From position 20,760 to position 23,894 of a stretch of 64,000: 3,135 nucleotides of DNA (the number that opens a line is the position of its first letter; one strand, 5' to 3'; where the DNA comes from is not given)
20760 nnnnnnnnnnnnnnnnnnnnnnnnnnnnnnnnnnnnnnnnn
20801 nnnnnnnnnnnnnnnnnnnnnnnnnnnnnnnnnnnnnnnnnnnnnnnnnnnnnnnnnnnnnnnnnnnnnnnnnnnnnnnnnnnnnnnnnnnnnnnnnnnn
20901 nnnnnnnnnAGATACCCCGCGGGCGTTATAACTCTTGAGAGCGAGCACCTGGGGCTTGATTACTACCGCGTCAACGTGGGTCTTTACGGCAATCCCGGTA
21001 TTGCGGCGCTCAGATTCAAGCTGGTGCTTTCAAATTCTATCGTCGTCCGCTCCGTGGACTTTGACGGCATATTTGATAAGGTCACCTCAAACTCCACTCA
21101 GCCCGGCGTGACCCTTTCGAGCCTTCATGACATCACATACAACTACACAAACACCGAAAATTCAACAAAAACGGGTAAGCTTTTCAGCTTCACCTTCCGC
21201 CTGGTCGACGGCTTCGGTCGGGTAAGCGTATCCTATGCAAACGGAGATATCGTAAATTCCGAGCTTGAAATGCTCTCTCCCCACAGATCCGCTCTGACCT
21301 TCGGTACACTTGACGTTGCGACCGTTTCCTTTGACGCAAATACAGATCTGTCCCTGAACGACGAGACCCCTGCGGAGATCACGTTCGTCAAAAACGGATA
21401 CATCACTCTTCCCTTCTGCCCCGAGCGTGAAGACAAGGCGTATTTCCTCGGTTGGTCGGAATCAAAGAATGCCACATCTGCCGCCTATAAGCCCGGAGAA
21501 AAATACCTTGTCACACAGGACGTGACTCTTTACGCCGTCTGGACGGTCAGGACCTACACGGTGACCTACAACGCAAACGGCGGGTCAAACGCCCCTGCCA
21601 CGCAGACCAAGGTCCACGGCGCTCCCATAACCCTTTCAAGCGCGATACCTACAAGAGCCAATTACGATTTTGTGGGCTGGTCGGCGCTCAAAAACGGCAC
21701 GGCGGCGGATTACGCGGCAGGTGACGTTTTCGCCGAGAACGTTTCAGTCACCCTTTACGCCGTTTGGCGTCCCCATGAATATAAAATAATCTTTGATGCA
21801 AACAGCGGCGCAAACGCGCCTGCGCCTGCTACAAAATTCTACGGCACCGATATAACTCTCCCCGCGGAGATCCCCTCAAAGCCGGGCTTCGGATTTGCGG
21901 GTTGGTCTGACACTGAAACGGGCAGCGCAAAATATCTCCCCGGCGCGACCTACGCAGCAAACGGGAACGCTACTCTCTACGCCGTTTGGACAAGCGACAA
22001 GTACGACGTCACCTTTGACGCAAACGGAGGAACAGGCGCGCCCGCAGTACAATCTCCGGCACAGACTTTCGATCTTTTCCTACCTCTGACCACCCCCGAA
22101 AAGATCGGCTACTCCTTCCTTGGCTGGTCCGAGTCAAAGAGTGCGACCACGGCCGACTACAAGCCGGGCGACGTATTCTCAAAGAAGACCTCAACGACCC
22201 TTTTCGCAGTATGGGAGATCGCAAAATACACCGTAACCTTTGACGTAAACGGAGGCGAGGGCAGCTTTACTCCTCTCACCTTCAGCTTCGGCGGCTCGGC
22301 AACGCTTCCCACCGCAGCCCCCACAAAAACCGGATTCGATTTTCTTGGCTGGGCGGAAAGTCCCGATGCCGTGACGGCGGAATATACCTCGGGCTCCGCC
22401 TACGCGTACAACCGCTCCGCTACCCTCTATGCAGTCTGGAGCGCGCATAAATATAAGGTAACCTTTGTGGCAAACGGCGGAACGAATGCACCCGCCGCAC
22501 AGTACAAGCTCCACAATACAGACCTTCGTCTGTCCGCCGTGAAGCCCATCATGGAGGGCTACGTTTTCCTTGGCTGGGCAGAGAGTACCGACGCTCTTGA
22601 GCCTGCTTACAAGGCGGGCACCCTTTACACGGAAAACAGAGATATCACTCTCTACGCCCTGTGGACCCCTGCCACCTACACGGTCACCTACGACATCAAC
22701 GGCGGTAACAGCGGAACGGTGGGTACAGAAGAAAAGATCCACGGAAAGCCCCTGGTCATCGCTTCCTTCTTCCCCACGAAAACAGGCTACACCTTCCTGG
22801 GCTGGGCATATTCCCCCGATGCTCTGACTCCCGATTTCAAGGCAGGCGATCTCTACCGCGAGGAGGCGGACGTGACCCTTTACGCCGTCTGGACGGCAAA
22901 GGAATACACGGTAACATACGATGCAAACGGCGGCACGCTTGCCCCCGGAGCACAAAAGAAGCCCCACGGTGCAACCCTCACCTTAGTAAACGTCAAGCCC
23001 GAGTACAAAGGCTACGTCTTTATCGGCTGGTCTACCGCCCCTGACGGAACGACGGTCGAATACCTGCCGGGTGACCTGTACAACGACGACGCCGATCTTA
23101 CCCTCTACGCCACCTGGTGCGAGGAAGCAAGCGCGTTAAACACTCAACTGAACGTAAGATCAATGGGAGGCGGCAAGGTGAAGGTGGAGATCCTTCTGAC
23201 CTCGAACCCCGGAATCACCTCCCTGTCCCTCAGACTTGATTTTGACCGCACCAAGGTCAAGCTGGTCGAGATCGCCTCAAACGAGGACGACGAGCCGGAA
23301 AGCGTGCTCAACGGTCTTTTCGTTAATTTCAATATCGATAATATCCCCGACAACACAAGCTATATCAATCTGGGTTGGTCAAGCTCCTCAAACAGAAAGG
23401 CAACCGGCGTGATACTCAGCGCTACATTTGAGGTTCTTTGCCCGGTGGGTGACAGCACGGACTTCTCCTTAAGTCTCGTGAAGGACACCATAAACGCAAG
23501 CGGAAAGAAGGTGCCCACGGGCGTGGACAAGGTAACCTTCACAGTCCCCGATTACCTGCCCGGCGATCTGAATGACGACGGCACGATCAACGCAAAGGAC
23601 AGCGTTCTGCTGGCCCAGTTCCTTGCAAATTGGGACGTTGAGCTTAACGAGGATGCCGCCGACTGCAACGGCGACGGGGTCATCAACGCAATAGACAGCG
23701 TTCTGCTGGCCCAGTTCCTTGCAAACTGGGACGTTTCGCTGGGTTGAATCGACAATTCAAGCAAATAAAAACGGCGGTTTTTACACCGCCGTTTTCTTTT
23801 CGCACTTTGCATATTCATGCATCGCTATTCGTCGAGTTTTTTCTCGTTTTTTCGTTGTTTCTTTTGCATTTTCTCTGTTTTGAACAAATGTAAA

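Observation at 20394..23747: Scaffoldin-like protein carrying three cohesin-like modules and its own dockerin, with eight Listeria-Bacteroides repeats instead of CBMs or enzymes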

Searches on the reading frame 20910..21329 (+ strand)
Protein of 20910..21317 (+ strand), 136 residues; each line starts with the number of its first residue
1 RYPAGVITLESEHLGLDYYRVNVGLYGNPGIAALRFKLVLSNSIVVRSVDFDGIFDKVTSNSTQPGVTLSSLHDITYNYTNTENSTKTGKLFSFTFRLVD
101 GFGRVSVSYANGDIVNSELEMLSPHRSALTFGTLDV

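Call 6: search_protein_families(library=pfam, proteins=[window:20910-21317:+], max_evalue=10)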
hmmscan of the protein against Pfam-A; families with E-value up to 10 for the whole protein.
seq(136 aa): 2 families
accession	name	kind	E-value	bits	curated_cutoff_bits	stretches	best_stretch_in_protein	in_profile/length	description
PF17963.7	Big_9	-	0.028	15.7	23.6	1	46-106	25-82/89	Bacterial Ig domain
PF24246.1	SH3b_T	-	0.12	13.1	27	1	63-114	15-66/74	SH3b_T domain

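Call 31: search_solved_structures(query=A2, max_evalue=10)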
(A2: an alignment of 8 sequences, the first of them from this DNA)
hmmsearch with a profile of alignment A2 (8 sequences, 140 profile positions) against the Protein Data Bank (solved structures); distinct sequences matched with E-value up to 10: 1.
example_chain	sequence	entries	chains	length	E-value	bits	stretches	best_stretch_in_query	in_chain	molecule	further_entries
10ut_A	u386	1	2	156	0.17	15.3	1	11-100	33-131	Cohesin domain number 1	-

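Call 41: predict_structure(alignment_id=A5)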
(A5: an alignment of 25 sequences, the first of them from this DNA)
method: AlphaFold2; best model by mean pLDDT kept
length: 140 residues; sequences in the alignment: 25
mean_pLDDT: 88.7   pTM: 0.82
mean pLDDT of the five models: 88.7, 87.1, 85.9, 85.0, 83.2
residues with pLDDT >= 90: 98; 70-90: 31; 50-70: 5; < 50: 6
segments of 3 or more residues with pLDDT < 50: 135-140
pLDDT, mean of each block of 10 residues (from residue 1): 81 92 92 95 95 94 93 96 94 94 90 90 83 51
secondary structure, 60 per line:
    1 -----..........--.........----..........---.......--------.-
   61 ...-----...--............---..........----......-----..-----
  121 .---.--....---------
elements in order: E6-15 E18-26 E31-40 E44-50 E74-85 E89-98 E103-108 E128-131

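Call 58: search_protein_representatives(alignment_id=A5)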
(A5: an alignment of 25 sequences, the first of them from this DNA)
Query: 25 sequences, 141 profile positions. Proteins with E-value up to 0.001 (for the whole library): 10019; up to 1e-10: 3543; up to 1e-30: 289. The best 150 are listed.
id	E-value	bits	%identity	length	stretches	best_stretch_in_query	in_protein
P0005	6.0e-136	463.6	-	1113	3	2-139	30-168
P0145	1.9e-109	377.7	-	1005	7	5-139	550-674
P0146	9.3e-98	339.8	-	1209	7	12-137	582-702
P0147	9.0e-88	307.5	-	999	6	2-137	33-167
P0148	1.7e-83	293.6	-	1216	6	4-137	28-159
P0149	8.4e-80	281.6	-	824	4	6-139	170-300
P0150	5.4e-76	269.3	-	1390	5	12-138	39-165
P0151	6.6e-76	269.0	-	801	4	4-138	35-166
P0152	3.1e-73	260.4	-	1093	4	2-139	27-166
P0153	2.9e-72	257.2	-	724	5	5-139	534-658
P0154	2.7e-69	247.6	-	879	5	14-139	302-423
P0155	4.6e-67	240.4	-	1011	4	13-139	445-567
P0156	4.2e-65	234.0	-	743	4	5-138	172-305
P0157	1.0e-64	232.8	-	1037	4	4-138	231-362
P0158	3.8e-64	230.9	-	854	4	9-138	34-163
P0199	6.5e-45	168.6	-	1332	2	3-134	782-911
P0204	3.8e-44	166.1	-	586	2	2-135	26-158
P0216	6.5e-43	162.1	-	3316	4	4-139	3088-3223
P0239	6.0e-41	155.7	-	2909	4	11-140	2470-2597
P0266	1.3e-38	148.2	-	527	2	3-139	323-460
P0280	1.7e-37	144.6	-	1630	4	15-139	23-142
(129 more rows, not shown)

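Call 67: search_protein_families(library=pfam, proteins=[P0280, P0152, P0199, P0204, P0239, P0266], max_evalue=0.001)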
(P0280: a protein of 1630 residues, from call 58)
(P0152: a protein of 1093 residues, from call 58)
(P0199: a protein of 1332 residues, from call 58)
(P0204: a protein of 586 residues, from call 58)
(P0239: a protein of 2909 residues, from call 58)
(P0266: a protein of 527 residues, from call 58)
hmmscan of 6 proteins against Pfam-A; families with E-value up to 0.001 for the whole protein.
P0280 (1630 aa): 5 families
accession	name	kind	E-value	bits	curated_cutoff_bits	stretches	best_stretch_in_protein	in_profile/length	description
PF09479.16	Flg_new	-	4.7e-81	267.3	27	8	399-465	2-65/65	Listeria-Bacteroides repeat domain (List_Bact_rpt)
PF00963.24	Cohesin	-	5.5e-26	91.9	24.1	3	1430-1562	2-139/139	Cohesin domain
PF18998.6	Flg_new_2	-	1.3e-11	44.8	23.6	1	714-776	2-68/73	Divergent InlB B-repeat domain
PF07523.18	Big_3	-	8.8e-09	36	21.2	1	1359-1419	7-68/68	Bacterial Ig-like domain (group 3)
PF00404.24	Dockerin_1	-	2.6e-05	24.8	22.9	1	1567-1621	1-56/57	Dockerin type I domain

P0152 (1093 aa): 4 families
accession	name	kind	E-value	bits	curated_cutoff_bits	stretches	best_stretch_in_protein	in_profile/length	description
PF00963.24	Cohesin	-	5.6e-44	150.2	24.1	3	882-1006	6-139/139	Cohesin domain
PF09479.16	Flg_new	-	1.8e-26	92.5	27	2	593-662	1-65/65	Listeria-Bacteroides repeat domain (List_Bact_rpt)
PF00404.24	Dockerin_1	-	1.5e-05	25.5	22.9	1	803-858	1-56/57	Dockerin type I domain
PF01835.25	MG2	-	0.00019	22.2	32.8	0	935-983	39-86/96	MG2 domain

P0199 (1332 aa): 5 families
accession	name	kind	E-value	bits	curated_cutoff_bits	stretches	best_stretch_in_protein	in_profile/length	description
PF13306.12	LRR_5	-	8.3e-100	330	27.7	5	326-451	1-122/127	BspA type Leucine rich repeat region (6 copies)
PF09479.16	Flg_new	-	1.3e-17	64.1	27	3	998-1051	10-65/65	Listeria-Bacteroides repeat domain (List_Bact_rpt)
PF00963.24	Cohesin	-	7.1e-14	52.6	24.1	1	1132-1235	2-115/139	Cohesin domain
PF13855.12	LRR_8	-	1.7e-13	50.6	27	0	146-191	12-58/61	Leucine rich repeat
PF00404.24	Dockerin_1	-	2.5e-09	37.6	22.9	1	1271-1323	6-56/57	Dockerin type I domain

P0204 (586 aa): 4 families
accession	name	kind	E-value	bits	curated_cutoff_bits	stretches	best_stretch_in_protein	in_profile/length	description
PF09479.16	Flg_new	-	1.4e-39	134.5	27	3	162-231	1-65/65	Listeria-Bacteroides repeat domain (List_Bact_rpt)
PF00963.24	Cohesin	-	7.3e-15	55.8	24.1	1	385-517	3-139/139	Cohesin domain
PF00404.24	Dockerin_1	-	4.2e-09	36.9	22.9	1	523-578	2-56/57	Dockerin type I domain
PF18998.6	Flg_new_2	-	4.1e-05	23.9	23.6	0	251-303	16-71/73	Divergent InlB B-repeat domain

P0239 (2909 aa): 7 families
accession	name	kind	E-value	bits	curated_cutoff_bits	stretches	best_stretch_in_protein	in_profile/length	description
PF09479.16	Flg_new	-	3e-52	175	27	5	411-479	1-64/65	Listeria-Bacteroides repeat domain (List_Bact_rpt)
PF00963.24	Cohesin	-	4.3e-44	150.5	24.1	4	2464-2569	3-115/139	Cohesin domain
PF13306.12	LRR_5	-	3e-29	101.9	27.7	1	2187-2302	9-123/127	BspA type Leucine rich repeat region (6 copies)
PF00059.27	Lectin_C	-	1.1e-28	100.5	22.6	2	1425-1530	3-106/107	Lectin C-type domain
PF00404.24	Dockerin_1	-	2.4e-12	47.3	22.9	1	2599-2653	1-56/57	Dockerin type I domain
PF02368.24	Big_2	-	2.9e-12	46.8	22.8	1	2377-2451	4-79/79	Bacterial Ig-like domain (group 2)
PF18998.6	Flg_new_2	-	9.9e-06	25.9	23.6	0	412-483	2-71/73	Divergent InlB B-repeat domain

P0266 (527 aa): 4 families
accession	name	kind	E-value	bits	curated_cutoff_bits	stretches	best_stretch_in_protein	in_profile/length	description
PF09479.16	Flg_new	-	4.4e-14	52.8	27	1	247-314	2-65/65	Listeria-Bacteroides repeat domain (List_Bact_rpt)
PF00963.24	Cohesin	-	5.5e-14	53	24.1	1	327-456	4-137/139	Cohesin domain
PF00404.24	Dockerin_1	-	5.9e-11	42.8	22.9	1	464-516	2-56/57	Dockerin type I domain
PF13306.12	LRR_5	-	2.3e-05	24.7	27.7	1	3-45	12-53/127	BspA type Leucine rich repeat region (6 copies)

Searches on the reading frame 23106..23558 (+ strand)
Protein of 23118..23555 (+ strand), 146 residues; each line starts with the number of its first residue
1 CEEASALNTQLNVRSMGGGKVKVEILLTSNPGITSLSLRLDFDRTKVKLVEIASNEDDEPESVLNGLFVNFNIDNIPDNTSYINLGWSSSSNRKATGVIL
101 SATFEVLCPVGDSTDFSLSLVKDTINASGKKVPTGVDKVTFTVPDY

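Call 6: search_protein_families(library=pfam, proteins=[window:23118-23555:+], max_evalue=10)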
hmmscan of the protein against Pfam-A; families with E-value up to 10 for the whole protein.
seq(146 aa): 2 families
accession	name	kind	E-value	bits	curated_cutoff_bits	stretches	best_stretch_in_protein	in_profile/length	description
PF00963.24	Cohesin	-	0.0044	17.7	24.1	1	18-107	13-102/139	Cohesin domain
PF06045.17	Rhamnogal_lyase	-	0.022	14.6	22.8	1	68-138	52-122/211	Rhamnogalacturonate lyase family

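Call 32: search_solved_structures(query=A3, max_evalue=10)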
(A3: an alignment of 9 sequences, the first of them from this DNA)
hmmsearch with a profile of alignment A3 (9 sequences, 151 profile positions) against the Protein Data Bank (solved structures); distinct sequences matched with E-value up to 10: 10.
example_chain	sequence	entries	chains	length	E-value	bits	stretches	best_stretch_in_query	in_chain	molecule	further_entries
3ul4_A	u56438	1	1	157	0.0027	21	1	15-114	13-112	Cellulosome-anchoring protein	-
5lxv_A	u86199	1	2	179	0.0052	20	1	16-125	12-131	Scaffoldin C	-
4uyp_A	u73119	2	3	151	0.021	18.1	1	21-69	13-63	Cellulosomal scaffoldin anchoring protein C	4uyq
10uy_A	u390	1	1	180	0.053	16.7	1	22-62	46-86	Cohesin domain number 4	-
5g5d_A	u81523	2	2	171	0.37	14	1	39-78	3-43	CELLULOSOME ANCHORING PROTEIN COHESIN REGION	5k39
4ums_A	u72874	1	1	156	0.45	13.7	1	16-111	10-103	CELLULOSOMAL ANCHORING SCAFFOLDIN B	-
4dh2_A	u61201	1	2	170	0.48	13.6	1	16-111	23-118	Cellulosome anchoring protein cohesin region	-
2y3n_A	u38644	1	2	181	0.83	12.9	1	14-115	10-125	CELLULOSOMAL SCAFFOLDIN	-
9n9h_M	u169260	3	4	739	1.4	12.1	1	69-105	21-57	Kinesin-like protein KIF2C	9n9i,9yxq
7pl7_A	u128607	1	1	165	1.7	11.9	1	49-95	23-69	OTU domain-containing protein 2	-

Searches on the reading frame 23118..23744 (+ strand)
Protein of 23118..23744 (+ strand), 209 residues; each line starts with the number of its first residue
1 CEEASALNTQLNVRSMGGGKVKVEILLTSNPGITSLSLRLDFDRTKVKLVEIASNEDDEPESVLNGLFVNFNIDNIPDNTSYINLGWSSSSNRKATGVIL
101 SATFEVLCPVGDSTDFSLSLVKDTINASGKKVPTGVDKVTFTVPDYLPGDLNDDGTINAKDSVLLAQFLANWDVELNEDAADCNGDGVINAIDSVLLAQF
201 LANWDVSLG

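Call 21: find_homologous_proteins(query=window:23118-23744:+, max_evalue=0.001)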
Query seq(209 aa) (209 aa): 5 proteins with E <= 0.001 among 282 candidates.
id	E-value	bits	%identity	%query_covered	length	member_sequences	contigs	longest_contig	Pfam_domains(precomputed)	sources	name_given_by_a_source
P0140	1.4e-22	98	36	91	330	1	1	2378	PF00404.25,PF00963.25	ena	-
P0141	1.3e-19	89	40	71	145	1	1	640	PF09479.17,PF00404.25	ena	-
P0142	3.3e-19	87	76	30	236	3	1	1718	PF00404.25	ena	-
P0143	1.9e-12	65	63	29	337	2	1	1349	PF14504.12,PF00404.25,PF00188.33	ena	-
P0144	6.5e-11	60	57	33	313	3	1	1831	PF00404.25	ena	-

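Call 46: predict_structure(alignment_id=A6)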
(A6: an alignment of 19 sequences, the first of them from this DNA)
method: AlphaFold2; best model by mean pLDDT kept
length: 207 residues; sequences in the alignment: 19
mean_pLDDT: 93.4   pTM: 0.75
mean pLDDT of the five models: 93.4, 93.0, 92.6, 83.9, 83.3
residues with pLDDT >= 90: 172; 70-90: 33; 50-70: 2; < 50: 0
segments of 3 or more residues with pLDDT < 50: none
pLDDT, mean of each block of 10 residues (from residue 1): 87 85 97 98 96 93 95 95 97 97 90 97 96 94 87 92 97 93 91 96 86
secondary structure, 60 per line:
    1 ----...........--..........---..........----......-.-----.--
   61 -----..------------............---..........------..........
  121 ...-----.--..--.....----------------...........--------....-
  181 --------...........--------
elements in order: E5-15 E18-27 E31-40 E45-50 E80-91 E95-104 E111-123 E136-140 H157-167 H176-179 H189-199

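Call 79: fold_search(model_id=the predicted structure, library=pdb)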
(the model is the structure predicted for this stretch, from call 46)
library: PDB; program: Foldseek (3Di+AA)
matches with E <= 10: 1960; with E <= 0.001: 94
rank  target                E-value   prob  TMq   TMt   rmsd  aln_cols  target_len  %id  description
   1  5lxv_C                1.0e-07  1.00  0.47  0.55   5.5       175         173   17  Crystal structure of Ruminococcus flavefaciens scaffoldin C cohesin in complex with a dockerin from an uncharacterized (released 2016-10-19)
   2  5lxv_A                1.4e-07  1.00  0.46  0.55   5.5       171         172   17  Crystal structure of Ruminococcus flavefaciens scaffoldin C cohesin in complex with a dockerin from an uncharacterized (released 2016-10-19)
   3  6kgf_A                1.7e-07  1.00  0.47  0.65   4.7       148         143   14  Crystal structure of CaDoc0917(R16D)-CaCohA2 complex at pH 8.2 (released 2020-07-08)
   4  6kgf_C                1.9e-07  1.00  0.50  0.68   4.6       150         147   13  Crystal structure of CaDoc0917(R16D)-CaCohA2 complex at pH 8.2 (released 2020-07-08)
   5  6kgd_A                1.9e-07  1.00  0.50  0.67   4.6       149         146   12  Crystal structure of CaDoc0917(R49D)-CaCohA2 complex at pH 8.0 (released 2020-07-08)
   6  6kge_A                2.2e-07  1.00  0.49  0.69   4.3       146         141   13  Crystal structure of CaDoc0917(R16D)-CaCohA2 complex at pH 5.5 (released 2020-07-08)
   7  2jh2_A                2.6e-07  1.00  0.45  0.66   4.1       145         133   14  X-ray crystal structure of a cohesin-like module from Clostridium perfringens (released 2007-11-06)
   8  2jh2_C                3.0e-07  1.00  0.45  0.67   4.3       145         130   14  X-ray crystal structure of a cohesin-like module from Clostridium perfringens (released 2007-11-06)
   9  2w1n                  3.5e-07  1.00  0.46  0.43   7.3       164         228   13  cohesin and fibronectin type-III double module construct from the Clostridium perfringens glycoside hydrolase GH84C (released 2009-02-03)
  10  5nrm_A                4.4e-07  1.00  0.49  0.68   4.6       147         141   16  Crystal structure of the sixth cohesin from Acetivibrio cellulolyticus' scaffoldin B in complex with Cel5 dockerin S51 (released 2018-01-31)
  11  2jh2_B                5.2e-07  1.00  0.45  0.65   4.2       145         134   14  X-ray crystal structure of a cohesin-like module from Clostridium perfringens (released 2007-11-06)
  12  5nrk_A                5.5e-07  1.00  0.45  0.61   5.0       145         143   15  Crystal structure of the sixth cohesin from Acetivibrio cellulolyticus' scaffoldin B in complex with Cel5 dockerin S15 (released 2018-01-31)
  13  3ul4_A                8.1e-07  1.00  0.48  0.66   4.4       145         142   14  Crystal structure of Coh-OlpA(Cthe_3080)-Doc918(Cthe_0918) complex: A novel type I Cohesin-Dockerin complex from Clost (released 2012-11-28)
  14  4u3s_A                8.1e-07  1.00  0.40  0.47   5.7       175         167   13  Crystal structure of Coh3ScaB-XDoc_M1ScaA complex: A N-terminal interface mutant of type II Cohesin-X-Dockerin complex (released 2015-07-29)
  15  4ums                  1.0e-06  1.00  0.54  0.71   3.9       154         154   19  The crystal structure of the seventh ScaB type I cohesin from Pseudobacteroides cellulosolvens (released 2015-05-06)
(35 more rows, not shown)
